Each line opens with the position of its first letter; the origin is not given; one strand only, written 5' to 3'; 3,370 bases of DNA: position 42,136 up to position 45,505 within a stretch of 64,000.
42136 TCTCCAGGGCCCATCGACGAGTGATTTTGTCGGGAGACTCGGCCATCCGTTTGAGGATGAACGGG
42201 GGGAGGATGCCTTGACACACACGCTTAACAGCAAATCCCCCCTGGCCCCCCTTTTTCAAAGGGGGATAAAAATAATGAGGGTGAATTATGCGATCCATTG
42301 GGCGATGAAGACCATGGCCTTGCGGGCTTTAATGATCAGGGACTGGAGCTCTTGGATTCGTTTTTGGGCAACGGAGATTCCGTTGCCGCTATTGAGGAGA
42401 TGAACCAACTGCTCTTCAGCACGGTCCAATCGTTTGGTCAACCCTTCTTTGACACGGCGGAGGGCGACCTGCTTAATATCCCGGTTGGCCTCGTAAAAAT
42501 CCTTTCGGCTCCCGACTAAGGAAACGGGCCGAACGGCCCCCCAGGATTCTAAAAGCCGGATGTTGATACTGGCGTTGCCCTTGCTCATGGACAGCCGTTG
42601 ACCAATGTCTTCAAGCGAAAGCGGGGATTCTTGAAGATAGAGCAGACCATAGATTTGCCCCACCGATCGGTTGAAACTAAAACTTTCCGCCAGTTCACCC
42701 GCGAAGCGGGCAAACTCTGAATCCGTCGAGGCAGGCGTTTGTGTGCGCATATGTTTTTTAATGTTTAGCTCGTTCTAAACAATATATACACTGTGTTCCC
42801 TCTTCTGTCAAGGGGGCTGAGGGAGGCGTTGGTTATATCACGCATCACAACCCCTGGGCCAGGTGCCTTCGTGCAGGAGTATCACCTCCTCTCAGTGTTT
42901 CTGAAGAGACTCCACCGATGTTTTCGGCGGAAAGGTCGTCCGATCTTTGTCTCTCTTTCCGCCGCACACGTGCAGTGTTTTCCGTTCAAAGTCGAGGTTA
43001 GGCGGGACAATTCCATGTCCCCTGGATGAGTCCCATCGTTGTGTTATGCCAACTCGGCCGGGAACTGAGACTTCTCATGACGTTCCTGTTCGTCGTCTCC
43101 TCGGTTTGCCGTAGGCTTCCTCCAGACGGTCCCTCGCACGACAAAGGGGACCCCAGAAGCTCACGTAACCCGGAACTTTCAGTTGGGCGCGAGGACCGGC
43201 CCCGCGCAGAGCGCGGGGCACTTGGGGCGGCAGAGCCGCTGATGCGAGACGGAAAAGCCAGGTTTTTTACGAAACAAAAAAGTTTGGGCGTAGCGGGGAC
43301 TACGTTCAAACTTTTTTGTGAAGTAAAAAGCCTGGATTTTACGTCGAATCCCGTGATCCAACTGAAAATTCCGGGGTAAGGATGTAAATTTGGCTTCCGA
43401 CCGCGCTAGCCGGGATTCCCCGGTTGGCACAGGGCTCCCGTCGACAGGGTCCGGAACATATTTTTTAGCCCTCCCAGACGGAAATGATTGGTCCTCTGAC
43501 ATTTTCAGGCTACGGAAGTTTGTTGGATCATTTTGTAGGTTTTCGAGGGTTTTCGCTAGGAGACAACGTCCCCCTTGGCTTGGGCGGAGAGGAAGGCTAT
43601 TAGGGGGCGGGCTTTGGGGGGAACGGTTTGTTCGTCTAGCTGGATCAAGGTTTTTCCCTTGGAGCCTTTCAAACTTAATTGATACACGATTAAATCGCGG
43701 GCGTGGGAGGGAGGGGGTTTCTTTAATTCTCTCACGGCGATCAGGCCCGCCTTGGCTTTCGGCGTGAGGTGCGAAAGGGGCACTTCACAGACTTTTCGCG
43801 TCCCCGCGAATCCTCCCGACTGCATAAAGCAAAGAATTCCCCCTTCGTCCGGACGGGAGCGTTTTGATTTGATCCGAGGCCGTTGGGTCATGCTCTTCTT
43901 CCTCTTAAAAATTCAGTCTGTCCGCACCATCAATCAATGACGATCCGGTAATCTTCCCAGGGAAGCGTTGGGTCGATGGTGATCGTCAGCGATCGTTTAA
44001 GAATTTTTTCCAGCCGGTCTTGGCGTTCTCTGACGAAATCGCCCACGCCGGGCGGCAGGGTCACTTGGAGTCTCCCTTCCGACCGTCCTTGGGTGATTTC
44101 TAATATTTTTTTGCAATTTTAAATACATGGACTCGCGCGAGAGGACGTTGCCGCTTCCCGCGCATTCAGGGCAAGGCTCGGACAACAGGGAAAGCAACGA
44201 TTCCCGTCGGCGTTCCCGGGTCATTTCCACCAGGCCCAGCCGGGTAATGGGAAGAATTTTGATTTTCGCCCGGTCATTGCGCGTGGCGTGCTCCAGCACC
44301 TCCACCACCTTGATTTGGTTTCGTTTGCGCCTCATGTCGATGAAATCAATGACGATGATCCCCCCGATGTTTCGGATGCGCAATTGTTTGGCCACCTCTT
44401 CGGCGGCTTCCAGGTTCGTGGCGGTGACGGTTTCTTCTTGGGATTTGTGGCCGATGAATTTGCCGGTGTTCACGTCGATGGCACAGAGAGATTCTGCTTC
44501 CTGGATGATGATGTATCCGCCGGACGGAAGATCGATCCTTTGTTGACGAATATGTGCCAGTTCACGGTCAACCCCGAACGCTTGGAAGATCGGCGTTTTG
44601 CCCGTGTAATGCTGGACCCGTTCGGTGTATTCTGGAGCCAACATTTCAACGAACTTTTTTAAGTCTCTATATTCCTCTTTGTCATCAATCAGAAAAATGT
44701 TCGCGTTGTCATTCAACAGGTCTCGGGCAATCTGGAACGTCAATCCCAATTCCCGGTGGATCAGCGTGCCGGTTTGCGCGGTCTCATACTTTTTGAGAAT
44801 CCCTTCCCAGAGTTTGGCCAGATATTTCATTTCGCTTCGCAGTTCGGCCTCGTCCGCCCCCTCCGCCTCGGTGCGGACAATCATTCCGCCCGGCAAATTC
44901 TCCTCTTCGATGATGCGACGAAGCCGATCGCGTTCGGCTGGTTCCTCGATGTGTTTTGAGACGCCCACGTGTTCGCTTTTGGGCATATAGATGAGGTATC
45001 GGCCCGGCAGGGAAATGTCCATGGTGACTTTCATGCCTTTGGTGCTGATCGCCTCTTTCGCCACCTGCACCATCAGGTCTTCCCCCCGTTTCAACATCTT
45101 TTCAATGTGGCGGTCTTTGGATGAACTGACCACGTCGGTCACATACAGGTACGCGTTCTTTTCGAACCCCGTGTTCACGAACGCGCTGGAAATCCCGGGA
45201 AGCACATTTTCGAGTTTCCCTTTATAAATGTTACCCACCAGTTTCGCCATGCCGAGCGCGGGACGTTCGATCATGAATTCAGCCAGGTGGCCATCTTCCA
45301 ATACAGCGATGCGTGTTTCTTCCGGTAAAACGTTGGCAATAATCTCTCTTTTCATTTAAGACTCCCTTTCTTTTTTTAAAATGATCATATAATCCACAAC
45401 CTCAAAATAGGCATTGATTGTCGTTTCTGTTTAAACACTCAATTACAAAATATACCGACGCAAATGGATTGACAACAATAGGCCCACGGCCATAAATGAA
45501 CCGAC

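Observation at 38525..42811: GbsR-regulated operon coupling an M4 protealysin-like protease to an AlbA_2/ATPase-like protein, a lipoprotein and a coiled-coil protein through three ATGA overlaps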

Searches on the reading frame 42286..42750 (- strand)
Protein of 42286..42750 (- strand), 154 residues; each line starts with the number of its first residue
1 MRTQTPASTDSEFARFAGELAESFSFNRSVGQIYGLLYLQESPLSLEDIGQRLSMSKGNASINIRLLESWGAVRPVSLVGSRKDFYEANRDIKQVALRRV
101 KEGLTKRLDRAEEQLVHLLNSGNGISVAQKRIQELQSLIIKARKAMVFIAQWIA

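Call 4: search_protein_families(library=pfam, proteins=[window:42286-42750:-], max_evalue=0.01)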
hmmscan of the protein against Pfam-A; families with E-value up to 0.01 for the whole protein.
window:42286-42750:- (154 aa): 3 families
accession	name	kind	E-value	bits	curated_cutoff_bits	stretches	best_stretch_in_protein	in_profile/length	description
PF12802.13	MarR_2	-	2.6e-05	24.7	27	1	34-76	9-53/61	MarR family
PF08279.18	HTH_11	-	0.00083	19.6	25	1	32-74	4-44/55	HTH domain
PF12840.13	HTH_20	-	0.0072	16.7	27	0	36-74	12-49/51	Helix-turn-helix domain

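Call 5: search_protein_families(library=ncbifam, proteins=[window:42286-42750:-], max_evalue=0.01)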
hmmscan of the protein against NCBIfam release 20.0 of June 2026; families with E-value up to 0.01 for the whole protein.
window:42286-42750:- (154 aa): 1 family
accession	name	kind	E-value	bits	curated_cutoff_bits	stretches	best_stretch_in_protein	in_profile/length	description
NF047500.1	choline_R_CudC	equivalog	3.2e-12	46.6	218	1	23-126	21-130/171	choline uptake/conversion transcriptional regulator CudC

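Call 6: search_protein_families(library=padloc, proteins=[window:42286-42750:-], max_evalue=0.01)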
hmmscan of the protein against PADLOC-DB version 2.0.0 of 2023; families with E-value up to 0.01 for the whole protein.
window:42286-42750:- (154 aa): 1 family
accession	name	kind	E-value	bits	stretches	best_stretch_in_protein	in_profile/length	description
PDLC01438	Csa3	-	0.0025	15.9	1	32-127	152-236/305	"CAS-I,CAS-II,CAS-III,CAS-IV,CAS-V,CAS-VI; associated_signaling"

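Call 73: search_solved_structures(query=window:42286-42750:-, max_evalue=0.1)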
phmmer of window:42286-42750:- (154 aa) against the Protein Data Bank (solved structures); distinct sequences matched with E-value up to 0.1: 3.
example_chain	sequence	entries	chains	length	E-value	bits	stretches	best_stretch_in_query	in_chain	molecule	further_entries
1ku9_A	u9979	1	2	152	1.4e-16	63.9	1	17-99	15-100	hypothetical protein MJ223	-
5jbr_A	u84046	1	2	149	1.4e-09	41.2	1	12-95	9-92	Uncharacterized protein Bcav_2135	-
4nb5_A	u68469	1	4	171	8.9e-05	25.6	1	11-138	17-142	DNA binding protein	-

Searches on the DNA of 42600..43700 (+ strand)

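Call 57: search_dna_similar(query=window:42760-43560:+, collection=plasmids, mode=distant, max_rows=5)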
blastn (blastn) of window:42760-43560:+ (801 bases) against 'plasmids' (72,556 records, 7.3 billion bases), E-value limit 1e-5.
No match.

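Call 61: search_rna_families(source=window, start=42600, end=43700, threshold=evalue, max_evalue=1, show_alignments=2)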
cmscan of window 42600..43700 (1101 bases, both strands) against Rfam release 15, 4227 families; matches with E-value up to 1: 3.
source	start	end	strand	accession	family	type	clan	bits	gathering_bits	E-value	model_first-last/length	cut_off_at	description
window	42979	43143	-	RF02001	group-II-D1D4-3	Intron;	CL00102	51.4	32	3.6e-09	1-170/170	no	Group II catalytic intron D1-D4-3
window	43260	43333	+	RF00455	mir-15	Gene; miRNA;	CL00085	23.8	57.3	0.0036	1-88/88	no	mir-15 microRNA precursor family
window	43249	43344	+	RF04199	MIR6027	Gene; miRNA;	-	21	95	0.12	1-159/159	no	MIR6027 microRNA precursor family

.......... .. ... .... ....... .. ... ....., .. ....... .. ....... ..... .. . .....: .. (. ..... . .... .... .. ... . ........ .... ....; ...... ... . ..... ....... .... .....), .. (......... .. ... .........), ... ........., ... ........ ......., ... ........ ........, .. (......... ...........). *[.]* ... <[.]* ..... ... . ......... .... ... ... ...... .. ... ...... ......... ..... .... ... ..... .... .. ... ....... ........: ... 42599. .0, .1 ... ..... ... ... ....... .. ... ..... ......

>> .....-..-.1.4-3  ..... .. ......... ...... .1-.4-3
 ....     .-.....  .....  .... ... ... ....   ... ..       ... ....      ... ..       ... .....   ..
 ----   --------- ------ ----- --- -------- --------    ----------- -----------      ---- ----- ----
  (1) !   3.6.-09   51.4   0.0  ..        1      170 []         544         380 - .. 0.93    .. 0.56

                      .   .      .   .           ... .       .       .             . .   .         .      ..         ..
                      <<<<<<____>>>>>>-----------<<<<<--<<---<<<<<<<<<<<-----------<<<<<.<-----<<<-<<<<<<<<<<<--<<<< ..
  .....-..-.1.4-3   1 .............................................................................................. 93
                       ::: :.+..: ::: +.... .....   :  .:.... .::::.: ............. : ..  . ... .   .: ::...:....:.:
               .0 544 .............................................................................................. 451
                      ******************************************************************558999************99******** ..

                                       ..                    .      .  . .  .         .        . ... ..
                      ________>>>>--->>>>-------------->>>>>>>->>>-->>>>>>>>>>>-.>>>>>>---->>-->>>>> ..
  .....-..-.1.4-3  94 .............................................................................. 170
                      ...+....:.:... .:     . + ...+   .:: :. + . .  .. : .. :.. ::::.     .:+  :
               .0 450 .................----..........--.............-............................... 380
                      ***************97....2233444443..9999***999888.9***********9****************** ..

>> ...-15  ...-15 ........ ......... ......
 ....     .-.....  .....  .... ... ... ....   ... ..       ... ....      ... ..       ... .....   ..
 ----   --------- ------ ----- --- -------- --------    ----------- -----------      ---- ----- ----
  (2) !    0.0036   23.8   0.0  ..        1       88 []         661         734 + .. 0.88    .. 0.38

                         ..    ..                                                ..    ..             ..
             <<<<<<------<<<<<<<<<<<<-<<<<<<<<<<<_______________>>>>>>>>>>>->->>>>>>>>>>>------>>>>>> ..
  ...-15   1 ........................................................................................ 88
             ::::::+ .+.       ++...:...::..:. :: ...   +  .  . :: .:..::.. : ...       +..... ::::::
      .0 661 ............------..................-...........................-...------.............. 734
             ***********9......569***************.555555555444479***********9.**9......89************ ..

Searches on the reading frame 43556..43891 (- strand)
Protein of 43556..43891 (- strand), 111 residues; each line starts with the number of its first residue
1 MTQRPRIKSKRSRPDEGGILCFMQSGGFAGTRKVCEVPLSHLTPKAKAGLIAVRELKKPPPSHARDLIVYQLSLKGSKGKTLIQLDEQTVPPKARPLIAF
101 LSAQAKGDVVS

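Call 4: search_protein_families(library=pfam, proteins=[window:43556-43891:-], max_evalue=0.01)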
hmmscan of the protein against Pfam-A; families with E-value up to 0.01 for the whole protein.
window:43556-43891:- (111 aa): 1 family
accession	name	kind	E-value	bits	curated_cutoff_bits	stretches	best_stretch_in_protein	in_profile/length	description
PF20242.3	Emfourin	-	1.3e-08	35.6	27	1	24-101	3-90/91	Emfourin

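Call 5: search_protein_families(library=ncbifam, proteins=[window:43556-43891:-], max_evalue=0.01)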
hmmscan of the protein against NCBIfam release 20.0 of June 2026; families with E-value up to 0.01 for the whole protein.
window:43556-43891:- (111 aa): 0 families

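Call 6: search_protein_families(library=padloc, proteins=[window:43556-43891:-], max_evalue=0.01)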
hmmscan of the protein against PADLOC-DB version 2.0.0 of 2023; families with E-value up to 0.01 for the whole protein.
window:43556-43891:- (111 aa): 0 families

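Call 50: search_solved_structures(query=window:43556-43891:-, max_evalue=1, show_alignments=1)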
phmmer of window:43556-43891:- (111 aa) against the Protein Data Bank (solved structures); distinct sequences matched with E-value up to 1: 1.
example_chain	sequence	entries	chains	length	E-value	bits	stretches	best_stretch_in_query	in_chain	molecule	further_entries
7kak_F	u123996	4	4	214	0.41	14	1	38-104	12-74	Protein transport protein Sec72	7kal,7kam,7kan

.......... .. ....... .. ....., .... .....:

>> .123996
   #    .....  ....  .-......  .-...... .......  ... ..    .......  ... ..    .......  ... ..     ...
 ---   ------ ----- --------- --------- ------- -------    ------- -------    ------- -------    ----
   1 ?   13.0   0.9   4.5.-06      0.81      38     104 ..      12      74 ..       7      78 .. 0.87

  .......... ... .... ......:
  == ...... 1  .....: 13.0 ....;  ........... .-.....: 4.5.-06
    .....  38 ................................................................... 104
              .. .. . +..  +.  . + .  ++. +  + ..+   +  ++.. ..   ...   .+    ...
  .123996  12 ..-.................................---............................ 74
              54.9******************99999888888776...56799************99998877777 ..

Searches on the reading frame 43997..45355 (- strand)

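Call 4: search_protein_families(library=pfam, proteins=[window:43997-45355:-], max_evalue=0.01)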
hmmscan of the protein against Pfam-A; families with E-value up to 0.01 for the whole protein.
window:43997-45355:- (452 aa): 1 family
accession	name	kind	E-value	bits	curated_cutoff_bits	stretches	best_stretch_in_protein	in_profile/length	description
PF10150.14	RNase_E_G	-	1.3e-97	326.9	25.5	1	115-382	1-269/270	Ribonuclease E/G family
